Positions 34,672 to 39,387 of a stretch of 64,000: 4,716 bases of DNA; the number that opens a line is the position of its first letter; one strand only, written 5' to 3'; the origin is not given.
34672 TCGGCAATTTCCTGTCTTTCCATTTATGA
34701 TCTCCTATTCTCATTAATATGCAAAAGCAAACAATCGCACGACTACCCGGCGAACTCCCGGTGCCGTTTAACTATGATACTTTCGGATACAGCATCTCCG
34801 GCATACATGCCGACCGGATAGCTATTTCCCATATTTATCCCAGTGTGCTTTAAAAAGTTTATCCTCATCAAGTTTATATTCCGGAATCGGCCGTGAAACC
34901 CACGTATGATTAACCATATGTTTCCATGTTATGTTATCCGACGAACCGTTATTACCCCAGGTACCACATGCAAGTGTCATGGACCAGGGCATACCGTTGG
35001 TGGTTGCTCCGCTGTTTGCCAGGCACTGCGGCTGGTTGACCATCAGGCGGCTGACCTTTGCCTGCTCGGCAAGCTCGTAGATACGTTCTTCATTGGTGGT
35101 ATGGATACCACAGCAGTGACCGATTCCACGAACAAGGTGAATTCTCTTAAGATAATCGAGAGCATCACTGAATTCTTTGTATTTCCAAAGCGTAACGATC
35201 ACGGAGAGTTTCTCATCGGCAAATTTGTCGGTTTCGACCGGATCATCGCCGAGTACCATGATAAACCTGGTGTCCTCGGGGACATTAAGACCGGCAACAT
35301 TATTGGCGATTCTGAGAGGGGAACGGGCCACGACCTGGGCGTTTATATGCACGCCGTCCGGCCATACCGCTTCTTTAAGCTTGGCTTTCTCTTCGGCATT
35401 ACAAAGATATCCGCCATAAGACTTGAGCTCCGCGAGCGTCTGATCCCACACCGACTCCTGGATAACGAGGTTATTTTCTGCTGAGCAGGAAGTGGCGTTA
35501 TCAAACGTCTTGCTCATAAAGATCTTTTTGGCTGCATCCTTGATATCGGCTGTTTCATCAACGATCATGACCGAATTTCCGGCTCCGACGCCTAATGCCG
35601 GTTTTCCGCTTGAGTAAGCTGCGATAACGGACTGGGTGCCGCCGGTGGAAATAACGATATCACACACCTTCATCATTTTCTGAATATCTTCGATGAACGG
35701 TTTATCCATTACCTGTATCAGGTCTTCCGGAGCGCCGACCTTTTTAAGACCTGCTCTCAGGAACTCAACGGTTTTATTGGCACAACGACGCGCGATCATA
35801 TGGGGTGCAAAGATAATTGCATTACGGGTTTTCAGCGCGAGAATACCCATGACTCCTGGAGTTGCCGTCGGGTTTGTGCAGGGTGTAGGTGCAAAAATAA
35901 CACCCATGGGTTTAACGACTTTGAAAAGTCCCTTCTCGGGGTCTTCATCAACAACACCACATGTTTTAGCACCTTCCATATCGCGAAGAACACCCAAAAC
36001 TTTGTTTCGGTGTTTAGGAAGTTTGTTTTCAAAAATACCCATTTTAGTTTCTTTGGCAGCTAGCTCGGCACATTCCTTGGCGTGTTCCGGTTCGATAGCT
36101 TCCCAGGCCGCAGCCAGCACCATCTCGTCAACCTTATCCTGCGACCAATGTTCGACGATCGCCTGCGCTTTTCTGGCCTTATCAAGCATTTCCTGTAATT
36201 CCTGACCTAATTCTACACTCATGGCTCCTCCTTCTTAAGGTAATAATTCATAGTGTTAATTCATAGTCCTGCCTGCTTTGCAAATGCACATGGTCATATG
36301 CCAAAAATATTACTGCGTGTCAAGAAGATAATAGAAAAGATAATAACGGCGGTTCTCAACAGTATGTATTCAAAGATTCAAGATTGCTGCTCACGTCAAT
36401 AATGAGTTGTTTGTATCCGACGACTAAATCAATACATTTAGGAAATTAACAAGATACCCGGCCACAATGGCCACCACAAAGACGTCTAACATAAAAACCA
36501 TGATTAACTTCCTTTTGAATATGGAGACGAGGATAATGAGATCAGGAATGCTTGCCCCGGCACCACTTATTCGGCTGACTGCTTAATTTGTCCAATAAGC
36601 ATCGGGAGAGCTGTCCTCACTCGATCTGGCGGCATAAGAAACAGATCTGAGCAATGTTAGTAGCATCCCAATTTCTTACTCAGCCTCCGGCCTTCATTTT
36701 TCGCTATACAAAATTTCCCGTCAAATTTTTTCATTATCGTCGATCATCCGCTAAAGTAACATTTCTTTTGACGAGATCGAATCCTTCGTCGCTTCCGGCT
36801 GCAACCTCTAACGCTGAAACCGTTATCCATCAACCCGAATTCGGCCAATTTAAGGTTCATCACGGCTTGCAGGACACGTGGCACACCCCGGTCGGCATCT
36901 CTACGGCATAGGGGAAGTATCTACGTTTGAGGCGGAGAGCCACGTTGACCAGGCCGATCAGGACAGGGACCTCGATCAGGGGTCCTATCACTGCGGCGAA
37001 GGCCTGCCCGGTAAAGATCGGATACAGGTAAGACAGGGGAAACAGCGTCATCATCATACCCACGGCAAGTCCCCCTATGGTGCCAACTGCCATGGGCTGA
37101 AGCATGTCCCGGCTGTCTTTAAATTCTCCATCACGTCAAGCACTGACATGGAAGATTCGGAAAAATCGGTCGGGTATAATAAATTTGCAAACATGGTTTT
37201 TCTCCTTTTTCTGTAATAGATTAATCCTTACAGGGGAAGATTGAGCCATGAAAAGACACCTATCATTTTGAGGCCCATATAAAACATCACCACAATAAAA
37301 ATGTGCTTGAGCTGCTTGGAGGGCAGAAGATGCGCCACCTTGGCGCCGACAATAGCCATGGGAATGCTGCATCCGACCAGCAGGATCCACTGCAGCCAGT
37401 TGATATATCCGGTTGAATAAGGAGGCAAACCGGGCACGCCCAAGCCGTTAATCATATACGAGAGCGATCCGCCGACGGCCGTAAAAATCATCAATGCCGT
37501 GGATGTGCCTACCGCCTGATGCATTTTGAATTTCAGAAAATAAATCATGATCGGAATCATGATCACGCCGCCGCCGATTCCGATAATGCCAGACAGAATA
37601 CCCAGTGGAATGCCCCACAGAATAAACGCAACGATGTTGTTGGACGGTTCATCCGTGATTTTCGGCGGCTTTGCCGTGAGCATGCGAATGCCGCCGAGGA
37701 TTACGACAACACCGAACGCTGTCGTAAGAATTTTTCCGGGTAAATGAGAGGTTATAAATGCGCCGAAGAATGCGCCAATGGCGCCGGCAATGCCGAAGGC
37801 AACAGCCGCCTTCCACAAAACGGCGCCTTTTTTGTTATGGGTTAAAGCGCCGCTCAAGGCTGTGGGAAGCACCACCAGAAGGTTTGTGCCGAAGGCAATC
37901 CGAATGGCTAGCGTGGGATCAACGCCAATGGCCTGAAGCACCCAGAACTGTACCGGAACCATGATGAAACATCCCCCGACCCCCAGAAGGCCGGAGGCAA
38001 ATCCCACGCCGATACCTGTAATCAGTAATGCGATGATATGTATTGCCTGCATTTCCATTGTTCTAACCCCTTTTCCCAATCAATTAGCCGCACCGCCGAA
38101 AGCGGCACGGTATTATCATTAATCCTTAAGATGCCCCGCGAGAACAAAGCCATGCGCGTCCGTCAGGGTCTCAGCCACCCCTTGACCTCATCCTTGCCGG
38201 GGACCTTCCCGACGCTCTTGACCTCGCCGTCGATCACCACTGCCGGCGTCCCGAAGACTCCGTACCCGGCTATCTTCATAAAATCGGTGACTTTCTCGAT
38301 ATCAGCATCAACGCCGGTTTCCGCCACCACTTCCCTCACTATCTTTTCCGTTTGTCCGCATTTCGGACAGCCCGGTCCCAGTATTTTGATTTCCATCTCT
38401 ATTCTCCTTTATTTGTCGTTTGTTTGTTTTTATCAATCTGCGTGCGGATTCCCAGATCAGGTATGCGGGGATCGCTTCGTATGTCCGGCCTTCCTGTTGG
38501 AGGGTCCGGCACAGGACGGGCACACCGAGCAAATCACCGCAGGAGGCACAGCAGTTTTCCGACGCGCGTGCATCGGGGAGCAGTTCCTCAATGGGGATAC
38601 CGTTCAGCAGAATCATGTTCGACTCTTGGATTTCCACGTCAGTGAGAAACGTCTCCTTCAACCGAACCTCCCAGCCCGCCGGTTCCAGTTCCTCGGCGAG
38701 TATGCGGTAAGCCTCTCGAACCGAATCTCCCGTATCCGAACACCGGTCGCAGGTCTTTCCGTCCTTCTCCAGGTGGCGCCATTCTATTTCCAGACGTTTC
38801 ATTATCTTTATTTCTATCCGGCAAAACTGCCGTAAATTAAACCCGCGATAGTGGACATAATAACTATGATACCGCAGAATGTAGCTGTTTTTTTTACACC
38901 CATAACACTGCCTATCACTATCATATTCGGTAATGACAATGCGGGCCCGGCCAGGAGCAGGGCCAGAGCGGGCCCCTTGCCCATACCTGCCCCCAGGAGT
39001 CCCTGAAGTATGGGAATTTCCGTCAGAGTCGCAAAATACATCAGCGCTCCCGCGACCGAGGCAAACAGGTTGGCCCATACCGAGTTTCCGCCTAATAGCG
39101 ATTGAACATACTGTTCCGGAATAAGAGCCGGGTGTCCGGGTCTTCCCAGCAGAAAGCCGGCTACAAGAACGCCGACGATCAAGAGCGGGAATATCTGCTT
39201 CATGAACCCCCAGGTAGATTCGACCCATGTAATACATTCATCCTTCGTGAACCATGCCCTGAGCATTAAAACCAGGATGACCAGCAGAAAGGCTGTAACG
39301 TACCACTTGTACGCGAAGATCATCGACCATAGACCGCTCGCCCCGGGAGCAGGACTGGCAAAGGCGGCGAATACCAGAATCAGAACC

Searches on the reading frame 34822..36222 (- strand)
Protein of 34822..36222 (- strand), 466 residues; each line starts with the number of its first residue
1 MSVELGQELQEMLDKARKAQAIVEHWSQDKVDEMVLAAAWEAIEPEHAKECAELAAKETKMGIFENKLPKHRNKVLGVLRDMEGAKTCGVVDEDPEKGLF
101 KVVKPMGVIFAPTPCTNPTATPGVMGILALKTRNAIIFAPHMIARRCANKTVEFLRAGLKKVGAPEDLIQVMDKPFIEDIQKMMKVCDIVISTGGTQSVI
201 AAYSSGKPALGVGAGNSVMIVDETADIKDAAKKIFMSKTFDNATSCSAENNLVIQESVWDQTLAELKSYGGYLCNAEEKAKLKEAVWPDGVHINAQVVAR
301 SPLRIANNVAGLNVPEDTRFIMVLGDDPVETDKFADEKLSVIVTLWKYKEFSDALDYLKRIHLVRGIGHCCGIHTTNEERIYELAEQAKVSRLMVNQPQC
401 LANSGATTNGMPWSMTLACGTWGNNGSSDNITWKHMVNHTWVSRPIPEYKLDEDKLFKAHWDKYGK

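Call 62: search_protein_families(library=pfam, proteins=[window:34822-36222:-], max_evalue=0.00001)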
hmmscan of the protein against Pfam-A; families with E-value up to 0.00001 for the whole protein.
window:34822-36222:- (466 aa): 1 family
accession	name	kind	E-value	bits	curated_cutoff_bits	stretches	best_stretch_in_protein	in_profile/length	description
PF00171.27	Aldedh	-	1.8e-19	70.1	23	1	8-268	30-291/461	Aldehyde dehydrogenase family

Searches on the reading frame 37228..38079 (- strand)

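Call 62: search_protein_families(library=pfam, proteins=[window:37228-38079:-], max_evalue=0.00001)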
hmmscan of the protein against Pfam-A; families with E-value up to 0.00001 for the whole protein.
window:37228-38079:- (283 aa): 1 family
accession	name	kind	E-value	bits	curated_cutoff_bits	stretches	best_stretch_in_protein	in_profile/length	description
PF01925.25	TauE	-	1.3e-54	185.8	32.6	1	18-272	1-237/237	Sulfite exporter TauE/SafE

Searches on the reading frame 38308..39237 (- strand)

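Call 62: search_protein_families(library=pfam, proteins=[window:38308-39237:-], max_evalue=0.00001)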
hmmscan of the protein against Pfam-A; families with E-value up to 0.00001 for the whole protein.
window:38308-39237:- (309 aa): 1 family
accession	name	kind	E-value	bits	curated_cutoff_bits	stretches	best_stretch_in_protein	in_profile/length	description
PF10865.14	DUF2703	-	7.1e-37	126.6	23.6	1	149-263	1-118/120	Domain of unknown function (DUF2703)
